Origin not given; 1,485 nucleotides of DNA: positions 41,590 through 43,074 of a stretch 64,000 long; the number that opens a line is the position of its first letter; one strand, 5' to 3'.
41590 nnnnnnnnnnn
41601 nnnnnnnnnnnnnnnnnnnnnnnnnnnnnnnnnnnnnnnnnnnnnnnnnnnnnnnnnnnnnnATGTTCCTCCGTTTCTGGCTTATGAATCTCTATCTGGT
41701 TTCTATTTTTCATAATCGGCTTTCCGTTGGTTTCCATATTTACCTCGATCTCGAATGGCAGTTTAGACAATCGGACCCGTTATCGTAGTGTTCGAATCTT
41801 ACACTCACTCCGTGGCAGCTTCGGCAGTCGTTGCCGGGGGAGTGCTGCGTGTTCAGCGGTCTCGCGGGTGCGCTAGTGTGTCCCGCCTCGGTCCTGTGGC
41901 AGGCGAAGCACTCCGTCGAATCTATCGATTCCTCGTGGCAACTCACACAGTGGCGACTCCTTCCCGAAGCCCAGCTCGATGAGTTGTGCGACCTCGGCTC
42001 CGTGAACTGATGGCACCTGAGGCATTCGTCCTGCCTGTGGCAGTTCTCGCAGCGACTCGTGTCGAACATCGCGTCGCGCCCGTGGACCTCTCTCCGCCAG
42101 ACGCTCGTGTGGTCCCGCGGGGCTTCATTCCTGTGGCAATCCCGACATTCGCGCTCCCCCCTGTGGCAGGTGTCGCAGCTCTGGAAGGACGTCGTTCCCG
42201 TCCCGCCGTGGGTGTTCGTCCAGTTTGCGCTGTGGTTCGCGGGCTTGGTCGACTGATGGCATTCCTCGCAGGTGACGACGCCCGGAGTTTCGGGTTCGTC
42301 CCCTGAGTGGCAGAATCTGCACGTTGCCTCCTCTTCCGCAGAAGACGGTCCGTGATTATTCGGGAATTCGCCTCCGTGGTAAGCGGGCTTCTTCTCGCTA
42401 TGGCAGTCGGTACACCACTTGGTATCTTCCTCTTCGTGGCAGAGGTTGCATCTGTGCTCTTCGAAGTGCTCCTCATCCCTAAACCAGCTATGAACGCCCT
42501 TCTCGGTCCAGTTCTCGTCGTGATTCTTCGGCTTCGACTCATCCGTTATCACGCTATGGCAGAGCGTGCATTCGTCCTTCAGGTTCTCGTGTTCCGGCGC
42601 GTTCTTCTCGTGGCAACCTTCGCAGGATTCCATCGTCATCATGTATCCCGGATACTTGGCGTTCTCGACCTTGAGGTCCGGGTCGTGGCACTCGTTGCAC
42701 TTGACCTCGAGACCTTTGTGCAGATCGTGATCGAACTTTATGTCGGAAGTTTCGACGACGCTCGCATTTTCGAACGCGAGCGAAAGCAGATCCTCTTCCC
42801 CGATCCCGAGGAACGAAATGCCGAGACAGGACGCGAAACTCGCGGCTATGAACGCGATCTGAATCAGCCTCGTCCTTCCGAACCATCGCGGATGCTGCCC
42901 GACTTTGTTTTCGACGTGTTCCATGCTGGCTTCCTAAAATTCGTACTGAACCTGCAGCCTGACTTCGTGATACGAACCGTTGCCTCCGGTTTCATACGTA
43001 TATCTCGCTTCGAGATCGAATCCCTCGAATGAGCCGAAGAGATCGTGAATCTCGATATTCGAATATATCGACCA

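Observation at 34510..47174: Eight-gene operon encoding a complete quinol-to-extracellular electron conduit: NrfD/FeS/cytochrome module, beta-barrel, and four multiheme cytochromes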

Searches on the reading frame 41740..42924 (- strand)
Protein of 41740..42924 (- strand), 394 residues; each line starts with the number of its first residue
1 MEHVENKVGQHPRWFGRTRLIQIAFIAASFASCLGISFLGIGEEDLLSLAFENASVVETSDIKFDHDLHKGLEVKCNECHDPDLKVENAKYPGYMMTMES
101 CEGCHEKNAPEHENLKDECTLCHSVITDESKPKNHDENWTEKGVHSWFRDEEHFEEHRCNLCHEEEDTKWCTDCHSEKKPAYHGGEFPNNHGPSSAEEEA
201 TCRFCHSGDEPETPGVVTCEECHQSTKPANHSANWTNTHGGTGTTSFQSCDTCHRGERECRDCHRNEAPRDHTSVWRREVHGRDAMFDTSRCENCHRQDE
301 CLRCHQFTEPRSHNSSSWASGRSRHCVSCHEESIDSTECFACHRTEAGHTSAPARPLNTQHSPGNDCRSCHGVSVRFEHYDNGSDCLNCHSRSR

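Call 5: search_protein_families(library=pfam, proteins=[window:41740-42924:-], max_evalue=0.01)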
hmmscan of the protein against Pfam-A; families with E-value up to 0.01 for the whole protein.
window:41740-42924:- (394 aa): 4 families
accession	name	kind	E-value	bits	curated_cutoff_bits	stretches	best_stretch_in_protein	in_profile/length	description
PF14522.11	Cytochrome_C7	-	1e-16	60.9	24.8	2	63-124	2-67/67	Cytochrome c7 and related cytochrome c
PF14537.11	Cytochrom_c3_2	-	6.5e-11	43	25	2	100-176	8-79/79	Cytochrome c3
PF02085.21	Cytochrom_CIII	-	5e-09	36.9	22.9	0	57-109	16-57/101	Class III cytochrome C family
PF22113.1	Mtrc-MtrF_II-IV_dom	-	8.9e-05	22.5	30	0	97-257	5-166/176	Outer membrane cytochrome MtrC/MtrF-like, domains II/IV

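Call 6: search_protein_families(library=ncbifam, proteins=[window:41740-42924:-], max_evalue=0.01)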
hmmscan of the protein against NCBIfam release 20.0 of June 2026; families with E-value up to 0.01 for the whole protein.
window:41740-42924:- (394 aa): 2 families
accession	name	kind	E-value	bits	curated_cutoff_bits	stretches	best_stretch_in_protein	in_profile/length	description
TIGR04257.1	nanowire_3heme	domain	4.7e-07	29.9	40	1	57-124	8-75/75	c(7)-type cytochrome triheme domain-containing protein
TIGR03508.1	decahem_SO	subfamily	0.0076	15.8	192.2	1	63-124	134-197/258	DmsE family decaheme c-type cytochrome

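Call 49: find_related_loci(query=A2, collection=genome_contigs, flank=10000)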
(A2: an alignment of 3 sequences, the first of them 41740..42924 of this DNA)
Query A2 (394 aa) in genome_contigs; peptide patterns used: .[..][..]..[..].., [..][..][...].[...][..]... (x = any residue, [..] = any of these).
446 stretches matched a pattern; 28 encode a relative of the query (tblastn E <= 1e-3); 27 distinct loci.
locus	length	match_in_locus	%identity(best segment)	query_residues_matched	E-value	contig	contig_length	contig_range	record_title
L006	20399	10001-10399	41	132-353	6e-23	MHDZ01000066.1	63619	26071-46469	MAG: Nitrospirae bacterium GWC2_57_13 gwc2_scaffold_447, whole genome shotgun sequence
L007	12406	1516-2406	27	19-345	4e-22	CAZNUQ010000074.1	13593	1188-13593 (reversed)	MAG TPA_asm: uncultured Desulfovibrio sp. isolate binchicken_co22_210 genome assembly, contig: NODE_4749_length_13593_co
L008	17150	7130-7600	38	124-369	1e-21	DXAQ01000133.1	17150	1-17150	MAG TPA_asm: Candidatus Mucispirillum faecigallinarum isolate ChiW4-1371 ChiW4__C128703_L17150_SAMN06858595, whole genom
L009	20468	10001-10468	38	124-368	2e-21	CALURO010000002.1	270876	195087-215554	MAG: uncultured Mucispirillum sp. isolate BRZ_QF__bin37 genome assembly, contig: BRZ_QF__NODE_11_length_270876_cov_83.04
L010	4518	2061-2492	37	127-356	4e-20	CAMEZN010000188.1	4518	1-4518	MAG: uncultured Mucispirillum sp. isolate SRR11489791_bin.28_metaWRAP_v1.3_MAG genome assembly, contig: ERZ11466804.2875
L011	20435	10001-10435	35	124-352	1e-18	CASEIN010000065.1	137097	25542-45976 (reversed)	Mucispirillum schaedleri isolate SI.A35.metabat-bins.35 genome assembly, contig: SI.A35.metabat-bins.35.fa_k141_233631,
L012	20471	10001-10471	31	179-371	2e-18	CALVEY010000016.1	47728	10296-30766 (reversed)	MAG: uncultured Mucispirillum sp. isolate BRZ_NI__bin29 genome assembly, contig: BRZ_NI__NODE_780_length_47728_cov_37.12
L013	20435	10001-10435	35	124-352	2e-18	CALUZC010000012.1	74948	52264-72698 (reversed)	MAG: uncultured Mucispirillum sp. isolate BRZ_RS__bin62 genome assembly, contig: BRZ_RS__NODE_361_length_74948_cov_13.86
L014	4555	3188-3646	34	179-366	5e-18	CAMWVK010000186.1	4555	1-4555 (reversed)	MAG TPA_asm: uncultured Mucispirillum sp. isolate SRR14411328_bin.15_metawrap_v1.3_MAG genome assembly, contig: NODE.529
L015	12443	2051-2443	35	179-345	6e-18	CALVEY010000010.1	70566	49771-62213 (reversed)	MAG: uncultured Mucispirillum sp. isolate BRZ_NI__bin29 genome assembly, contig: BRZ_NI__NODE_472_length_70566_cov_43.40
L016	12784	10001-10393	35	179-345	6e-18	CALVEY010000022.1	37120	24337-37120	MAG: uncultured Mucispirillum sp. isolate BRZ_NI__bin29 genome assembly, contig: BRZ_NI__NODE_1053_length_37120_cov_42.5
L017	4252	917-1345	35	124-360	7e-18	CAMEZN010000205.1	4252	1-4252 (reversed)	MAG: uncultured Mucispirillum sp. isolate SRR11489791_bin.28_metaWRAP_v1.3_MAG genome assembly, contig: ERZ11466804.3093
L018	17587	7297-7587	39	179-321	7e-18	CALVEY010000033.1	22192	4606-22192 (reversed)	MAG: uncultured Mucispirillum sp. isolate BRZ_NI__bin29 genome assembly, contig: BRZ_NI__NODE_1981_length_22192_cov_48.3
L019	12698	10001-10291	39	179-321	7e-18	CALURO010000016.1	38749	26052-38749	MAG: uncultured Mucispirillum sp. isolate BRZ_QF__bin37 genome assembly, contig: BRZ_QF__NODE_1210_length_38749_cov_88.7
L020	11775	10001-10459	33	179-366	2e-17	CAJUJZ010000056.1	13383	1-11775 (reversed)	MAG TPA_asm: uncultured Mucispirillum sp. isolate MGBC140179 genome assembly, contig: MGBC140179.56, whole genome shotgu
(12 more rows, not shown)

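Call 52: search_solved_structures(query=A2, max_evalue=0.01)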
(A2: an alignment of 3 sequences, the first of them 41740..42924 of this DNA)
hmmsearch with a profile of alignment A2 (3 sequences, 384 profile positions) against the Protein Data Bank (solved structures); distinct sequences matched with E-value up to 0.01: 24.
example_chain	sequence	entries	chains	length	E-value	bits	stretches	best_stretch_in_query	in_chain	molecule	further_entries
6lod_A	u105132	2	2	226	4.3e-11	45.9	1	36-155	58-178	MULTIHEME_CYTC domain-containing protein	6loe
8k9e_A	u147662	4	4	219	3.3e-09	39.7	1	20-154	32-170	Cytochrome c7-like domain-containing protein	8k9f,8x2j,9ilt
6f0k_A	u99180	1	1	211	2.3e-08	36.9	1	39-155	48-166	Cytochrome c family protein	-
3bxu_A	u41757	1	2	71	6.4e-07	32.2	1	108-166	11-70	Cytochrome c3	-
3h33_A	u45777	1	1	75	3.8e-06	29.6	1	102-167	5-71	Cytochrome c7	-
3ouq_A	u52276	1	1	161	4.1e-06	29.5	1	297-384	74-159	Cytochrome c family protein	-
2lzz_A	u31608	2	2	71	6e-06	28.9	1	108-166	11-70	Cytochrome c, 3 heme-binding sites | PpcA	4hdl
3h34_A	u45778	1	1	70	1.1e-05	28.2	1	104-166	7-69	Cytochrome c7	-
3sj4_X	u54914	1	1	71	1.2e-05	28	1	108-166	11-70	CYTOCHROME C7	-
3ov0_A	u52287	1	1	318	1.3e-05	27.9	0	297-384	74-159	Cytochrome c family protein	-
2n91_A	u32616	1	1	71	1.4e-05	27.7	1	108-166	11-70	Cytochrome C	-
3sj1_X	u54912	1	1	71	1.5e-05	27.7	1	108-166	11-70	CYTOCHROME C7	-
3sel_X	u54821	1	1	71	1.5e-05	27.6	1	108-166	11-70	CYTOCHROME C7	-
3sj0_X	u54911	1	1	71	1.8e-05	27.4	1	108-166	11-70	CYTOCHROME C7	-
1os6_A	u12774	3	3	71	2e-05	27.2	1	108-166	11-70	PpcA | Cytochrome c3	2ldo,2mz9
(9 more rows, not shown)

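Call 87: search_protein_families(library=pfam, proteins=[L009:3213-7052:+, L009:7063-7701:+, L009:7735-8421:+, L009:8425-9942:+, L009:9932-10462:+], max_evalue=0.001)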
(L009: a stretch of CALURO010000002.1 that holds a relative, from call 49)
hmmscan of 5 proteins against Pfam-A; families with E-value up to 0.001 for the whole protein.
L009:3213-7052:+ (1279 aa): 3 families
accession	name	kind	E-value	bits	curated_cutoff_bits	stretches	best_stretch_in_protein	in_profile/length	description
PF01568.27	Molydop_binding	-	3.6e-17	62.8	26.8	1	1172-1262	19-104/110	Molydopterin dinucleotide binding domain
PF00384.28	Molybdopterin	-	5e-15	55.8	24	1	159-873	13-345/353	Molybdopterin oxidoreductase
PF10518.14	TAT_signal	-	0.00038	20.7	22.7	1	20-39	2-21/21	TAT (twin-arginine translocation) pathway signal sequence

L009:7063-7701:+ (212 aa): 5 families
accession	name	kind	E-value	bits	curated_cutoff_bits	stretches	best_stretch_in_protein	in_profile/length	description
PF13247.11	Fer4_11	-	2.3e-21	76.3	26.2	1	52-157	7-98/100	4Fe-4S dicluster domain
PF12838.12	Fer4_7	-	1.9e-06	28.7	27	0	55-101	2-51/52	4Fe-4S dicluster domain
PF13237.11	Fer4_10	-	1.8e-05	25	25.5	1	81-149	2-52/53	4Fe-4S dicluster domain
PF13187.11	Fer4_9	-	5.2e-05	23.6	27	0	12-70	1-50/52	4Fe-4S dicluster domain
PF12797.12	Fer4_2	-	0.00051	20.3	24.5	1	5-24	2-21/22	4Fe-4S binding domain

L009:7735-8421:+ (228 aa): 1 family
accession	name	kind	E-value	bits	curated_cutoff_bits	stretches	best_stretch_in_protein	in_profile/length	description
PF02613.20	Nitrate_red_del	-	5.1e-16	59.4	22.2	1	59-188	13-135/136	Nitrate reductase delta subunit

L009:8425-9942:+ (505 aa): 0 families

L009:9932-10462:+ (176 aa): 1 family
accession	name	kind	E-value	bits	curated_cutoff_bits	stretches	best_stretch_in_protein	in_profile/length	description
PF14522.11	Cytochrome_C7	-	8.5e-05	22.7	24.8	0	62-102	14-50/67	Cytochrome c7 and related cytochrome c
